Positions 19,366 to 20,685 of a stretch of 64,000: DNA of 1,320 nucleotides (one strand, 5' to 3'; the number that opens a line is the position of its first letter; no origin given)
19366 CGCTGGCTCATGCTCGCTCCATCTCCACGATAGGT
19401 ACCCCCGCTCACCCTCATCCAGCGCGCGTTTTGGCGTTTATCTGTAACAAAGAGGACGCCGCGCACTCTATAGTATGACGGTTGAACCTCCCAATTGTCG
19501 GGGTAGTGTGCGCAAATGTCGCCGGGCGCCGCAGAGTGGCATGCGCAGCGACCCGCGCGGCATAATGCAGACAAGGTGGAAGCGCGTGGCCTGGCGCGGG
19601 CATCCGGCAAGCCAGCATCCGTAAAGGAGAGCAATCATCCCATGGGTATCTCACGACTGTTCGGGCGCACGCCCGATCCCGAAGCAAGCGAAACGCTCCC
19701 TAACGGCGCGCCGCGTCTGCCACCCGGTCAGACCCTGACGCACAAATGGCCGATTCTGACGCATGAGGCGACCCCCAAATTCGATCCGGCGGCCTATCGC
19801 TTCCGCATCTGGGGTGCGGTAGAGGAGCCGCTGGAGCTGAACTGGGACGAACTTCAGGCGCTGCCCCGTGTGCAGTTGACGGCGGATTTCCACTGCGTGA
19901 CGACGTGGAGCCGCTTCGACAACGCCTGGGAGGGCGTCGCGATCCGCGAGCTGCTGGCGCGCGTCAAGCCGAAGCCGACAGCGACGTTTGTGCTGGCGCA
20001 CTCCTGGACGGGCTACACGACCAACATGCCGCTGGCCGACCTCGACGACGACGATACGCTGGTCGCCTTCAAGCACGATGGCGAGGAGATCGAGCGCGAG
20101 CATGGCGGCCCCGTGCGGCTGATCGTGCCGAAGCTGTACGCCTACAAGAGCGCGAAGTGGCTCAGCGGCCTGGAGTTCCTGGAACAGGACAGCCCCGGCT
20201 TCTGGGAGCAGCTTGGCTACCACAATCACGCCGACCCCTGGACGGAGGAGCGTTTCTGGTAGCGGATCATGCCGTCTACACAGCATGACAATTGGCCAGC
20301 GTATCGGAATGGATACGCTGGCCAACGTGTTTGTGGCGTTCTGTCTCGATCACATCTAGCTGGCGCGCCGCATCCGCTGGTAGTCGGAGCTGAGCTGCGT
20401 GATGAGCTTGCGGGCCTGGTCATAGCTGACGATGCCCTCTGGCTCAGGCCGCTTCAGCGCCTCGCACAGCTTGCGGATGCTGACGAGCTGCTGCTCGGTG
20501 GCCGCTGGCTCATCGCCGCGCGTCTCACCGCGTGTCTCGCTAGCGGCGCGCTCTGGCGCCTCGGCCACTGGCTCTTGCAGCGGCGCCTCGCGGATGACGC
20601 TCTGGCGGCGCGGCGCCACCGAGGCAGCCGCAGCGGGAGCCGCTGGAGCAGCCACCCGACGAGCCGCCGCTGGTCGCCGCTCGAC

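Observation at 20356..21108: Stand-alone chromosomal Rad52/Sak-like single-strand annealing protein candidate with an extra C-terminal module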

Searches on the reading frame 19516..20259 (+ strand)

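Call 13: search_protein_families(library=pfam, proteins=[window:19516-20259:+], max_evalue=0.001)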
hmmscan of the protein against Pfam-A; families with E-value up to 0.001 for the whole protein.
window:19516-20259:+ (248 aa): 1 family
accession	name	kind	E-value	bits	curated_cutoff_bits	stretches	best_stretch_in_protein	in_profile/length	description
PF00174.25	Oxidored_molyb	-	1.9e-43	148.4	24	1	83-230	1-169/169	Oxidoreductase molybdopterin binding domain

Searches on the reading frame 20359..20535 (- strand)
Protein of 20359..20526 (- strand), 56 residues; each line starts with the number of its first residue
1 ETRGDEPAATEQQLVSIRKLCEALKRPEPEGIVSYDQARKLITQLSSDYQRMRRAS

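Call 55: search_protein_families(library=pfam, proteins=[window:20359-20526:-], max_evalue=1)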
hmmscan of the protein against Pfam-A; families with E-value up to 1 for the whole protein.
window:20359-20526:- (56 aa): 1 family
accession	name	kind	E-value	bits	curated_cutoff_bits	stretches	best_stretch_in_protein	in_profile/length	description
PF19721.4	DUF6215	-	0.034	14.2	27.1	1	6-28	50-70/135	Family of unknown function (DUF6215)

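Call 69: predict_structure(alignment_id=A4)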
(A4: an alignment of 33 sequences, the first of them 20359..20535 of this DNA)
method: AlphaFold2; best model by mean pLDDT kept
length: 59 residues; sequences in the alignment: 33
mean_pLDDT: 82.5   pTM: 0.64
mean pLDDT of the five models: 82.5, 81.8, 81.7, 81.1, 80.2
residues with pLDDT >= 90: 29; 70-90: 18; 50-70: 7; < 50: 5
segments of 3 or more residues with pLDDT < 50: 1-4
pLDDT, mean of each block of 10 residues (from residue 1): 54 90 90 79 94 88
secondary structure, 60 per line:
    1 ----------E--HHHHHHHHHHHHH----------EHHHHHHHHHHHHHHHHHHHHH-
elements in order: H14-26 H38-58

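Call 71: fold_search(model_id=the predicted structure, library=pdb)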
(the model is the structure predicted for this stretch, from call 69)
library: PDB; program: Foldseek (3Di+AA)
matches with E <= 10: 44; with E <= 0.001: 0
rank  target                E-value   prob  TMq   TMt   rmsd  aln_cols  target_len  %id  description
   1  6m9k_D                4.1e-01  0.99  0.71  0.63   2.1        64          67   11  Crystal structure of lambda exonuclease in complex with the Red beta C-terminal domain (released 2019-01-02)
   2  8tg7_A                4.4e-01  0.98  0.66  0.60   2.3        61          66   13  Structure of Red beta C-terminal domain in complex with SSB C-terminal peptide, Form 2 (released 2024-03-13)
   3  6m9k_E                6.6e-01  0.97  0.71  0.63   2.7        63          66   11  Crystal structure of lambda exonuclease in complex with the Red beta C-terminal domain (released 2019-01-02)
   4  8tfu_A                7.1e-01  0.96  0.67  0.57   2.8        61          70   13  Structure of Red beta C-terminal domain in complex with SSB C-terminal peptide, Form 1 (released 2024-03-13)
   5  6m9k_F                8.7e-01  0.94  0.67  0.63   2.2        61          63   11  Crystal structure of lambda exonuclease in complex with the Red beta C-terminal domain (released 2019-01-02)
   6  8tfu_B                2.2e+00  0.75  0.68  0.58   2.8        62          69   13  Structure of Red beta C-terminal domain in complex with SSB C-terminal peptide, Form 1 (released 2024-03-13)
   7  2e1o_MODEL_1_A        2.2e+00  0.10  0.34  0.29  11.1        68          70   15  Solution structure of RSGI RUH-028, a homeobox domain from human cDNA (released 2006-11-14)
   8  2l9r_MODEL_1_A        2.4e+00  0.07  0.31  0.27   9.9        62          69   16  Solution NMR Structure of Homeobox domain of Homeobox protein Nkx-3.1 from homo sapiens, Northeast Structural  (released 2011-04-20)
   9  2lls_MODEL_1_A        3.4e+00  0.13  0.44  0.31   5.4        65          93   14  solution structure of human apo-S100A1 C85M (released 2012-12-19)
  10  3lnn_A                3.4e+00  0.08  0.32  0.07   8.9        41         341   22  Crystal structure of ZneB from Cupriavidus metallidurans (released 2010-06-30)
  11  6njo_A                3.4e+00  0.06  0.29  0.05  12.8        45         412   20  Structure of the assembled ATPase EscN from the enteropathogenic E. coli (EPEC) type III secretion system (released 2019-02-20)
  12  7nvr_k                3.6e+00  0.10  0.38  0.19   9.6        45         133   20  Human Mediator with RNA Polymerase II Pre-initiation complex (released 2021-05-05)
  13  1ttv_MODEL_1_A        4.1e+00  0.08  0.37  0.24   6.3        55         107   14  NMR Structure of a Complex Between MDM2 and a Small Molecule Inhibitor (released 2005-01-04)
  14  6n7m_B                4.7e+00  0.10  0.39  0.37   9.1        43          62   19  1.78 Angstrom Resolution Crystal Structure of Hypothetical Protein CD630_05490 from Clostridioides difficile 630. (released 2018-12-12)
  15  7lvf_MODEL_1_A        5.4e+00  0.07  0.38  0.39  12.3        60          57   13  Jug R 2 Leader Sequence Residues 1-57 (released 2022-02-02)
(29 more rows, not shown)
